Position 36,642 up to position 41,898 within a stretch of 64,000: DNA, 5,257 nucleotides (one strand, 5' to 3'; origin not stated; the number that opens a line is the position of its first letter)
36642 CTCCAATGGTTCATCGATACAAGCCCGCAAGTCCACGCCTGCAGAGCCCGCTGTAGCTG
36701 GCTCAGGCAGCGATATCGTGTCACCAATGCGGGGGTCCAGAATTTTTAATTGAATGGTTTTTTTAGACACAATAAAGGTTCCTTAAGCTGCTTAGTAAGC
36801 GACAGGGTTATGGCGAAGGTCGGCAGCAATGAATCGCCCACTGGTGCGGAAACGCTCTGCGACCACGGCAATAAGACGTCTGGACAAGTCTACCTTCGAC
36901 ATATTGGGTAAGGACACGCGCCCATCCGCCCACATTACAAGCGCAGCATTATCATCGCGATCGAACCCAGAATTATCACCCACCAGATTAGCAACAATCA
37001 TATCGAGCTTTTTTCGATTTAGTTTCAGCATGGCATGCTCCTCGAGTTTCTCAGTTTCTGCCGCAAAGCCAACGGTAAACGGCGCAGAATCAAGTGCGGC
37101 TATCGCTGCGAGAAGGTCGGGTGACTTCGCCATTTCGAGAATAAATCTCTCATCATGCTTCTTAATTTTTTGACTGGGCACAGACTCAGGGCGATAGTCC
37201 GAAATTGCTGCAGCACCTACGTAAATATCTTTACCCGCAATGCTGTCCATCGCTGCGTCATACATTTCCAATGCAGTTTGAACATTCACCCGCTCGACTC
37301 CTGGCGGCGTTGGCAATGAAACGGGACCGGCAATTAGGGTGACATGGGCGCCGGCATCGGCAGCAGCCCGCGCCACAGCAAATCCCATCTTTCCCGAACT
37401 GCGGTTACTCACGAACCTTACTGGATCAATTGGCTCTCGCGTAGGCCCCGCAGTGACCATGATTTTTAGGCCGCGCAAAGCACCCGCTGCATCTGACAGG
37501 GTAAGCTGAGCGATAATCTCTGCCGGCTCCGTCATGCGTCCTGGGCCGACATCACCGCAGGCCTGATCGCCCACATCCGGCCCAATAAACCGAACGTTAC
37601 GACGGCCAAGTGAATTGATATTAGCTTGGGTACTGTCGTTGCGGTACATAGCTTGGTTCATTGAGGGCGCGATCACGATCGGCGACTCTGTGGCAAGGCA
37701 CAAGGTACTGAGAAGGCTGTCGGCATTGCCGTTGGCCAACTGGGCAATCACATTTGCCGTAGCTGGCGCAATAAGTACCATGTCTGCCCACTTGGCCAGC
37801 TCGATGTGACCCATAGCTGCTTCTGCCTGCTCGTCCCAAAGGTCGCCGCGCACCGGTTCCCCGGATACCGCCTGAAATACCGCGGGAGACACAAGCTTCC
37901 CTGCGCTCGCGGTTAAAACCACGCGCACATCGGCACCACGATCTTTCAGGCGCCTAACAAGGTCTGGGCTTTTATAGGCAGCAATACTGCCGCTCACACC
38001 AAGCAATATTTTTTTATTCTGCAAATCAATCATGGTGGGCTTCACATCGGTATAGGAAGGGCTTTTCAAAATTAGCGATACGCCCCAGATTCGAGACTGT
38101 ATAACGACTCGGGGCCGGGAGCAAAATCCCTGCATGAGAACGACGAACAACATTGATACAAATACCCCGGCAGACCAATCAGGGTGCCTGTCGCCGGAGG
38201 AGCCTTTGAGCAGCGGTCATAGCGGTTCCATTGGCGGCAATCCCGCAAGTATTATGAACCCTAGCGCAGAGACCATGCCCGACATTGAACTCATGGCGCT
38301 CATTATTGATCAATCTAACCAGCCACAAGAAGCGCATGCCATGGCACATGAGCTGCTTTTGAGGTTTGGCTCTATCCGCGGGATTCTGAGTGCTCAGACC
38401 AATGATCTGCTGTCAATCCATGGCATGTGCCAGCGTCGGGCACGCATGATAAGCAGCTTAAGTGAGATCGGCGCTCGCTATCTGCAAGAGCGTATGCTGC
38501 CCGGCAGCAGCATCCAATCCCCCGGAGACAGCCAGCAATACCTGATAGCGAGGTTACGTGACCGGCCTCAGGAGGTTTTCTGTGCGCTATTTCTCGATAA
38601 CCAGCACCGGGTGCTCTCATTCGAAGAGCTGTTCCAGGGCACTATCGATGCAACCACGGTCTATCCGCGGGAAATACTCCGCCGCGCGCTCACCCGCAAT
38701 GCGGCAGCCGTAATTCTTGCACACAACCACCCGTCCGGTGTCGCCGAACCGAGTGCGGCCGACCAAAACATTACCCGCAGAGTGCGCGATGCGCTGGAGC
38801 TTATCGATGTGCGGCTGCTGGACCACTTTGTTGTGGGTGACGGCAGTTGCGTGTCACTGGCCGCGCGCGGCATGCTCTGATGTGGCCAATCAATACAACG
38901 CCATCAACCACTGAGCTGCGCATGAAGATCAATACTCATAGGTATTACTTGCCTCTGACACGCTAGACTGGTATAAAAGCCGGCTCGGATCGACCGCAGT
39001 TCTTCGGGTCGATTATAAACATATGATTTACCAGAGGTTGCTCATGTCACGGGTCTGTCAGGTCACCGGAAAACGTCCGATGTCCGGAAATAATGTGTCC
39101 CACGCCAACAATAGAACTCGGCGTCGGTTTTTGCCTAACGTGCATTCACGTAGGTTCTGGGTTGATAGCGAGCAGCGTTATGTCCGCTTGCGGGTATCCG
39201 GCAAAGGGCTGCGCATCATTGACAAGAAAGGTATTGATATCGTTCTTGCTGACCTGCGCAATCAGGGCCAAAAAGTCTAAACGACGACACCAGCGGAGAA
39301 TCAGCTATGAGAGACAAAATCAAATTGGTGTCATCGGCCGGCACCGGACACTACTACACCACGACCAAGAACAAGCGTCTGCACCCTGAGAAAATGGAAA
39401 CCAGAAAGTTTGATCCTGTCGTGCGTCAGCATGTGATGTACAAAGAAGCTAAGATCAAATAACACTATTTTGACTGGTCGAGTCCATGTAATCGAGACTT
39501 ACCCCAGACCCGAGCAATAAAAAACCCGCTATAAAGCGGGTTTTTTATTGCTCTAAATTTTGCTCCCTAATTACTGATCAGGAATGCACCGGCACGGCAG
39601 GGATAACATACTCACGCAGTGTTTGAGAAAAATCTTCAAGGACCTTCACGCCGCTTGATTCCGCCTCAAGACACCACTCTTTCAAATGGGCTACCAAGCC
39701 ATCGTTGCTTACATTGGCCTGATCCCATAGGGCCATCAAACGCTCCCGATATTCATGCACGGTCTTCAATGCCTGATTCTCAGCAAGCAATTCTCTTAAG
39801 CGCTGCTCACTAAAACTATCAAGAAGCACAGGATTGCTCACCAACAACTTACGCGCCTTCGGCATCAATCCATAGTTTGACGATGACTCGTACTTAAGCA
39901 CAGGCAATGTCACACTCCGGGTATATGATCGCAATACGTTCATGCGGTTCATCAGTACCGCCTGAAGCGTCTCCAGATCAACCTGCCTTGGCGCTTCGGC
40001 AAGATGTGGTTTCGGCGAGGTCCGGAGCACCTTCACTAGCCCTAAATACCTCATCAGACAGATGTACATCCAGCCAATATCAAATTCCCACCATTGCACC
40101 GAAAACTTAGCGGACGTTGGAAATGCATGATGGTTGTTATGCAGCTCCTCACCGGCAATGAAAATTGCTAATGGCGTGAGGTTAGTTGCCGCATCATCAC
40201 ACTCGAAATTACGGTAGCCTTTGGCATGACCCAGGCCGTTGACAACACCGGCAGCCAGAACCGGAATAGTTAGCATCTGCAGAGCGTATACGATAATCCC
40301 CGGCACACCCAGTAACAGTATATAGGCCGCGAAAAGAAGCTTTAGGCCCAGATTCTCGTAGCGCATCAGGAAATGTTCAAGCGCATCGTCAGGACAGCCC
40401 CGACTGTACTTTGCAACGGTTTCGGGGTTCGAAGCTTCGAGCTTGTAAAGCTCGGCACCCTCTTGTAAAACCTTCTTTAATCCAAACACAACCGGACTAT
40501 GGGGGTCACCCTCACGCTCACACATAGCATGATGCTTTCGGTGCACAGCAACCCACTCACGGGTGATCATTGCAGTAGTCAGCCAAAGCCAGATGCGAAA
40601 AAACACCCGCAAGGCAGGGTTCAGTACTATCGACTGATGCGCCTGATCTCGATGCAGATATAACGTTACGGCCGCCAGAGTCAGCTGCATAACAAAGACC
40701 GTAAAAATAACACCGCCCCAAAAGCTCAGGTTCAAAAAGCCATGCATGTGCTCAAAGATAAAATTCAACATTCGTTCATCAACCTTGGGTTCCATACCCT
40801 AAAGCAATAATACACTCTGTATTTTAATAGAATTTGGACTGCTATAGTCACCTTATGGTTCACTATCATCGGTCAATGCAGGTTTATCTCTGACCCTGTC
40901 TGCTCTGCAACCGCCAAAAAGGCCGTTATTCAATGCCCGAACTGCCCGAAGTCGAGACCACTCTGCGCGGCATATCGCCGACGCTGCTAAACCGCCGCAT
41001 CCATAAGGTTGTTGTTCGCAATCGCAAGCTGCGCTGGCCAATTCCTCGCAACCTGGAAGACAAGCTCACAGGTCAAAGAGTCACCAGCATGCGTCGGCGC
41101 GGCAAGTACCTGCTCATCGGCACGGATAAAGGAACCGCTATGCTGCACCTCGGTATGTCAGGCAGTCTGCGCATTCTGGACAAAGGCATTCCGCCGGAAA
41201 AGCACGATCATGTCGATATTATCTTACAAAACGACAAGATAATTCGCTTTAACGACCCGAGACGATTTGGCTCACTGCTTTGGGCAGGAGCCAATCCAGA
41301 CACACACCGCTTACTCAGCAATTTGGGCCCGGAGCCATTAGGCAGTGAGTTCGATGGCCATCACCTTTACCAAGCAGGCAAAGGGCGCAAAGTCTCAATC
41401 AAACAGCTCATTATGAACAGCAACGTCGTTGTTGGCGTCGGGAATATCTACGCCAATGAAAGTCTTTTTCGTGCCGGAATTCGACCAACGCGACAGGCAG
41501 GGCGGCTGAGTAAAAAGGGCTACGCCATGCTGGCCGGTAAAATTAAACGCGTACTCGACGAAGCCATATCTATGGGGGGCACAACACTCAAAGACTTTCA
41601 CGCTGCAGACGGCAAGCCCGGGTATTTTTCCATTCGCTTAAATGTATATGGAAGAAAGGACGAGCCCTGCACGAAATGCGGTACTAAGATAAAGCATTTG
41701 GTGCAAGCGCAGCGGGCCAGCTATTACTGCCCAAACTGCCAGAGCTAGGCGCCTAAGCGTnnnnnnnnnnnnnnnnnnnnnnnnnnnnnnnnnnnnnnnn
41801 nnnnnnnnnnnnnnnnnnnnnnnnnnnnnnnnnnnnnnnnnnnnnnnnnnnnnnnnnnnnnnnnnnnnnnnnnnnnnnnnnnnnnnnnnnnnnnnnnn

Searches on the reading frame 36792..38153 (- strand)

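Call 50: search_protein_families(library=pfam, proteins=[window:36792-38153:-], max_evalue=0.00001)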
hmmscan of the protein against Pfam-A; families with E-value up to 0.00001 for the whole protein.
window:36792-38153:- (453 aa): 2 families
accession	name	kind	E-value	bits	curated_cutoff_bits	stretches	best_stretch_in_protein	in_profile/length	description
PF04127.22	DFP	-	3e-68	229.7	22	1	226-406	1-185/186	DNA/pantothenate metabolism flavoprotein C-terminal domain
PF02441.25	Flavoprotein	-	5.3e-35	120.9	22.7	1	47-216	1-157/162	Flavoprotein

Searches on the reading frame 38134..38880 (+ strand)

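Call 50: search_protein_families(library=pfam, proteins=[window:38134-38880:+], max_evalue=0.00001)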
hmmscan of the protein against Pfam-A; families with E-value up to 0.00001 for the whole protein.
window:38134-38880:+ (248 aa): 2 families
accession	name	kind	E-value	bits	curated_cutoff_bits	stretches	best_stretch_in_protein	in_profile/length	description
PF04002.20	RadC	-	1.2e-45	154.8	22.1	1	127-246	1-120/121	RadC-like JAB domain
PF20582.4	UPF0758_N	-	4.3e-07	30.4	27.1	1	42-103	16-76/77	UPF0758 N-terminal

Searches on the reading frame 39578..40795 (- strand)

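Call 50: search_protein_families(library=pfam, proteins=[window:39578-40795:-], max_evalue=0.00001)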
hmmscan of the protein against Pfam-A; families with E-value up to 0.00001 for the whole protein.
window:39578-40795:- (405 aa): 2 families
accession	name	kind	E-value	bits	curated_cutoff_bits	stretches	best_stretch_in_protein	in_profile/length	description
PF00487.30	FA_desaturase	-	2e-13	51.1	29.7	1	25-238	2-231/253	Fatty acid desaturase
PF01610.23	DDE_Tnp_ISL3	-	3e-09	37.5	23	1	311-396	113-196/240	Transposase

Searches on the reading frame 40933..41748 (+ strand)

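Call 51: search_protein_families(library=pfam, proteins=[window:40933-41748:+], max_evalue=0.00001)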
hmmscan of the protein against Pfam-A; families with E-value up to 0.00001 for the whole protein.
window:40933-41748:+ (271 aa): 3 families
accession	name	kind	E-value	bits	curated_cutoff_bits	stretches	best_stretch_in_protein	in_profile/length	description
PF01149.29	Fapy_DNA_glyco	-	5e-37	127.5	25.5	1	1-114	1-116/117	Formamidopyrimidine-DNA glycosylase N-terminal domain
PF06831.19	H2TH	-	1.7e-25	89.3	34.7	1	131-221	1-91/93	Formamidopyrimidine-DNA glycosylase H2TH domain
PF06827.20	zf-FPG_IleRS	-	2.4e-09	37.3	21.3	1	244-271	2-29/30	Zinc finger found in FPG and IleRS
